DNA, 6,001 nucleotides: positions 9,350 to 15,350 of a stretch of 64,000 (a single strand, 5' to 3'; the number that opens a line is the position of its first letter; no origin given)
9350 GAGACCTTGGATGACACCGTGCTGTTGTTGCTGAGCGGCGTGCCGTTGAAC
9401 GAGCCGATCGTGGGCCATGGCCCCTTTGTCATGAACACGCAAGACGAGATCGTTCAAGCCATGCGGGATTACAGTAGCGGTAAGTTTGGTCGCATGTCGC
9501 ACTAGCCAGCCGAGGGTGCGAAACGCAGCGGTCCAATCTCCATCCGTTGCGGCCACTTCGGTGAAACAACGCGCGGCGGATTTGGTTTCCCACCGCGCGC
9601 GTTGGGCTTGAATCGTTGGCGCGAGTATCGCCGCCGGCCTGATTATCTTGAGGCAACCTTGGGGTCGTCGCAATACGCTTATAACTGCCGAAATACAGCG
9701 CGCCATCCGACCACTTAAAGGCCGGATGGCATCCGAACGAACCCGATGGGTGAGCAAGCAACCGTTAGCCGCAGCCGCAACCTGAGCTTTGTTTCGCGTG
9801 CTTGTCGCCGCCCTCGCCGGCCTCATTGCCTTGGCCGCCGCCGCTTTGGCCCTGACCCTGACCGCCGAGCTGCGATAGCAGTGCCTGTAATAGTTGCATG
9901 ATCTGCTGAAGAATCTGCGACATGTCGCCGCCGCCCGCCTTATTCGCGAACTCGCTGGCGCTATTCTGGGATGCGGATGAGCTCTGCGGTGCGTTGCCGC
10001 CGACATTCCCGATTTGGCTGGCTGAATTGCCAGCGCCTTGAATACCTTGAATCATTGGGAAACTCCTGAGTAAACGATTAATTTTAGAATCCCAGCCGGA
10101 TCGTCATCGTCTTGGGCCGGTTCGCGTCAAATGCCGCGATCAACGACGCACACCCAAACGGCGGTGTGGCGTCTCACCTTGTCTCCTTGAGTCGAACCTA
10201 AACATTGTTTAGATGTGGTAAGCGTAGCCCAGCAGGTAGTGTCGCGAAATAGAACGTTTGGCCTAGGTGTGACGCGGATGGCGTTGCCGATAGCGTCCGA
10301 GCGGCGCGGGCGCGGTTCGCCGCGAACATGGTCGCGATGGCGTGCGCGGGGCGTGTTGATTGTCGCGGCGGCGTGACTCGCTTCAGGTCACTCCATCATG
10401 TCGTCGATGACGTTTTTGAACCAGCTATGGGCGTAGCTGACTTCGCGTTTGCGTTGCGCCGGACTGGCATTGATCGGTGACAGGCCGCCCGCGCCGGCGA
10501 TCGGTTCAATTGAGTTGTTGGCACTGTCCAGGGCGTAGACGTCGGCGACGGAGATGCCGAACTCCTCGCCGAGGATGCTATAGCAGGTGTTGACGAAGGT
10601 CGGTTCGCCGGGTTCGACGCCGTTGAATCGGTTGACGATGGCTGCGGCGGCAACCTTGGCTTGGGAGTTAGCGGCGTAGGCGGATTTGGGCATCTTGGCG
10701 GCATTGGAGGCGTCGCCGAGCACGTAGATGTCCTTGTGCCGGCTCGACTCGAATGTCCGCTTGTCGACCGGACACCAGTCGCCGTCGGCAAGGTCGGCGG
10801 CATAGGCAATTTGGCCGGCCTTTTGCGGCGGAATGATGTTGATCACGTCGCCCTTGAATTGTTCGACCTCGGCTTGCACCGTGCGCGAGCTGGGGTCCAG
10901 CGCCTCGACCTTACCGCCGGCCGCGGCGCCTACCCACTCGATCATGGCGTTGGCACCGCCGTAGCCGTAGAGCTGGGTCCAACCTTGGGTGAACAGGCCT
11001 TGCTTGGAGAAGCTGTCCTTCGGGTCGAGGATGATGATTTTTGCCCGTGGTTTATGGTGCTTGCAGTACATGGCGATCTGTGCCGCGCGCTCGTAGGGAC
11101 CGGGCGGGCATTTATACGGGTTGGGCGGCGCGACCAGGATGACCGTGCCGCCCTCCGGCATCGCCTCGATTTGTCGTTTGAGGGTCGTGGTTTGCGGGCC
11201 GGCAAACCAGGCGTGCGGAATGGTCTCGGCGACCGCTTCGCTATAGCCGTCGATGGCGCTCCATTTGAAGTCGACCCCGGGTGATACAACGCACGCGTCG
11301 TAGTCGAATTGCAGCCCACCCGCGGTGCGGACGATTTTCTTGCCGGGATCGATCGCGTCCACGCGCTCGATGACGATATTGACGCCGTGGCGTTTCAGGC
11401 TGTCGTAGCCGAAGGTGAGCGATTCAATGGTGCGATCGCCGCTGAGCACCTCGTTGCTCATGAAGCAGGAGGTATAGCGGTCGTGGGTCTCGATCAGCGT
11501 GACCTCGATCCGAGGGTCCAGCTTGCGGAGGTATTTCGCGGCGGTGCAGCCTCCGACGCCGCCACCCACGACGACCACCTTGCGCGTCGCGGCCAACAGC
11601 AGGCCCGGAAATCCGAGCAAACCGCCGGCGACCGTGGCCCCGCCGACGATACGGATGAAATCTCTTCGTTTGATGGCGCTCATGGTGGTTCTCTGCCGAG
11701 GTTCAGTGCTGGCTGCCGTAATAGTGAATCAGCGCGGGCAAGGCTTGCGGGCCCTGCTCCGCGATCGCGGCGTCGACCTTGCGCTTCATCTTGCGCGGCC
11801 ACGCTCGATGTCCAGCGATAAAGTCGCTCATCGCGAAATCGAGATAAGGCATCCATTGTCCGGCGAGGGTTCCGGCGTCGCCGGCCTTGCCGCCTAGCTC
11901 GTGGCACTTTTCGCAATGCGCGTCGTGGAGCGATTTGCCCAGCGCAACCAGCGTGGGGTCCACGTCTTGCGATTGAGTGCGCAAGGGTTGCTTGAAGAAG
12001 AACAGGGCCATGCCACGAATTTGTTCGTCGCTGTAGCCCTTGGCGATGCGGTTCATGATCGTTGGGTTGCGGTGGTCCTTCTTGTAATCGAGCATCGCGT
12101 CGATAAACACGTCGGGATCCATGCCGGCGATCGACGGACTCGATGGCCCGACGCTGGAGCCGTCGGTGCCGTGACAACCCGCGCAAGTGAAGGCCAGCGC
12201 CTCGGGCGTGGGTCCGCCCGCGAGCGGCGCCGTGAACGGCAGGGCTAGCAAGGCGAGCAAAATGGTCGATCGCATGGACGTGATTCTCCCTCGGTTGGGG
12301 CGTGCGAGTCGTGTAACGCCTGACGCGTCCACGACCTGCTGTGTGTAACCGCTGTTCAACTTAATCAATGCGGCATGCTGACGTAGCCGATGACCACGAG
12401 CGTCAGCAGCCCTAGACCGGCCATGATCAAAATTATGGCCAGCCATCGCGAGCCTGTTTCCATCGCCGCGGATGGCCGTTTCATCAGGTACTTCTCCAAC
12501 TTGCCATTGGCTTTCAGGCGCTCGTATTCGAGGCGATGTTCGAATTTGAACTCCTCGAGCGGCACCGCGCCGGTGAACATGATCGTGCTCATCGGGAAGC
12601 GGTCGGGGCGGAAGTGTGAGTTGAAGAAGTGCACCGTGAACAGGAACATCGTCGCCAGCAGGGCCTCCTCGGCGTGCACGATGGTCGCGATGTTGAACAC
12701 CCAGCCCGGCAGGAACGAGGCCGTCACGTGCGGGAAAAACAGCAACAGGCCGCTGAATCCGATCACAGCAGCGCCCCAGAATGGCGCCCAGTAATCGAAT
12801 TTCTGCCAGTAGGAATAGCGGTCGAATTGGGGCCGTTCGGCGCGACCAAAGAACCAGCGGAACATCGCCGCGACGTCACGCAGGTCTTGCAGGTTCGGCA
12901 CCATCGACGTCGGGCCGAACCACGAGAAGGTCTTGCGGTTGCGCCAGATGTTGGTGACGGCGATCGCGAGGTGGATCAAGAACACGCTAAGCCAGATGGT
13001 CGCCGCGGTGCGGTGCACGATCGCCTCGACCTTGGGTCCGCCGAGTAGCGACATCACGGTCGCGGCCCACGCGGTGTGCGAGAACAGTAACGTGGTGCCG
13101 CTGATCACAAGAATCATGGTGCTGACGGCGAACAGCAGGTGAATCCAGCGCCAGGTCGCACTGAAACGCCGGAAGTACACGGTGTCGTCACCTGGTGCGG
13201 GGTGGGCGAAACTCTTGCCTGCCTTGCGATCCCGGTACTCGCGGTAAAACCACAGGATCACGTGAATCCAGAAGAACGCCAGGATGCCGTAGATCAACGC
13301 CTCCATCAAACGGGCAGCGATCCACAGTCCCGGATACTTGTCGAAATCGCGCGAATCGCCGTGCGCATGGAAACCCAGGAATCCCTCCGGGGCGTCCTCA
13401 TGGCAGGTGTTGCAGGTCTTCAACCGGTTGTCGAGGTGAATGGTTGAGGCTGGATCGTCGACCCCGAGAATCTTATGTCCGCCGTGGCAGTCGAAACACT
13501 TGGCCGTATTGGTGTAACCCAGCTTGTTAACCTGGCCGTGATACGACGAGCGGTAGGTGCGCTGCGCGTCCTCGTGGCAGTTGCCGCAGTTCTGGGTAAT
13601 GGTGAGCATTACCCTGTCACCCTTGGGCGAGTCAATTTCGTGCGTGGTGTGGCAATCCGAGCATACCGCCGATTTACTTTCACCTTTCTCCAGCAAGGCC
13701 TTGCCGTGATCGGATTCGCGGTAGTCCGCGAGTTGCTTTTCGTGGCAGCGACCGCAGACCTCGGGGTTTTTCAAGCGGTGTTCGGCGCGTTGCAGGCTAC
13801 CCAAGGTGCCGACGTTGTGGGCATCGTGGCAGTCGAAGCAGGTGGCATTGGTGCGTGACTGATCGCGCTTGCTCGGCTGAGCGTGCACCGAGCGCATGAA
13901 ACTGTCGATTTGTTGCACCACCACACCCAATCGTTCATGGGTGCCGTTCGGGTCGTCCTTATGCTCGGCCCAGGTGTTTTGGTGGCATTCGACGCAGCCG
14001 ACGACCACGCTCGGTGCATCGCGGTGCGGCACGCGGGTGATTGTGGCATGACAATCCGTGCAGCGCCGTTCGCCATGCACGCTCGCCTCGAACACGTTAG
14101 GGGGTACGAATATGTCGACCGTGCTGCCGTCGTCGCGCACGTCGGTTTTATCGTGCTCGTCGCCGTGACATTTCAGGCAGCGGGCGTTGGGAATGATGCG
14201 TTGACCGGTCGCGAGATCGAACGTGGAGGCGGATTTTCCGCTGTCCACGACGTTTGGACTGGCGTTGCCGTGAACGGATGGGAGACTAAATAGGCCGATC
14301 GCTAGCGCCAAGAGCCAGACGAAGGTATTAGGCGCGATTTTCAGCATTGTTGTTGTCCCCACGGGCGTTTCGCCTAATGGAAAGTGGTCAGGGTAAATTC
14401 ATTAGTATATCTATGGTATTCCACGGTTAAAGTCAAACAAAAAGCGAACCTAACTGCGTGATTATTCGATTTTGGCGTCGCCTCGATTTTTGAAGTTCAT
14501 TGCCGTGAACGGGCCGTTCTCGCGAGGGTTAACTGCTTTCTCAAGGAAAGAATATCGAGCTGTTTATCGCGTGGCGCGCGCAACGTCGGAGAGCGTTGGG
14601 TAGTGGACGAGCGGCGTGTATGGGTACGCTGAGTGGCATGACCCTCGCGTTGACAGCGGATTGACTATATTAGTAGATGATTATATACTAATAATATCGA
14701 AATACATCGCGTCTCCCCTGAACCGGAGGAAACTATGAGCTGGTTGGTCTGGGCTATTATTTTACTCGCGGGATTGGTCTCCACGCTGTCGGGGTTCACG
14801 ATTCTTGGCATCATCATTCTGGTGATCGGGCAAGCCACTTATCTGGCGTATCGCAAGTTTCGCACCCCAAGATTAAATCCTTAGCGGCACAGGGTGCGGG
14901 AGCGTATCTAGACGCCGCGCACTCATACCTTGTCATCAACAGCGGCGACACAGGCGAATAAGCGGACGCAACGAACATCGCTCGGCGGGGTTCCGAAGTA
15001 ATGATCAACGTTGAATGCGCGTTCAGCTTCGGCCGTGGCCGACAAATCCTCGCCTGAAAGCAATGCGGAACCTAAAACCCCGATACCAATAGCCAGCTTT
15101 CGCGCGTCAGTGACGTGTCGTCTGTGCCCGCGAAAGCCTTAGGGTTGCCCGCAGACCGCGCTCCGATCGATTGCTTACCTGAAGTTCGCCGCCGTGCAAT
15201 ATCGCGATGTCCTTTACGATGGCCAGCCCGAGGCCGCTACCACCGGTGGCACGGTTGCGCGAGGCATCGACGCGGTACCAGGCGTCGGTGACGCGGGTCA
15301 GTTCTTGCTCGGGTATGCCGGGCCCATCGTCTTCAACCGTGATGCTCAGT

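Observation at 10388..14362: fccAB sulfide dehydrogenase followed by a 9-heme cytochrome c fused to a cytochrome b-like membrane domain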

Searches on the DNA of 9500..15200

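Call 52: search_rna_families(source=window, start=9500, end=15200, threshold=evalue, max_evalue=1)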
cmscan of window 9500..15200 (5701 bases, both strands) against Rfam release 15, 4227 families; matches with E-value up to 1: 0.
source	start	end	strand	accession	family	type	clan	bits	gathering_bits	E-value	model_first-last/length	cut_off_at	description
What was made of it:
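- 14348..15106 (-): 759-nt upstream intergenic region, presumably holding the operon promoter. It is AT-rich near the gene and has a TTGACT about 85 nt upstream of the ATG. A 49-aa ORF is called on the opposite strand (14735..14884). No Rfam match (call 52).
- Tried and rejected: Rfam scan of the operon and its upstream region: no match (call 52).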
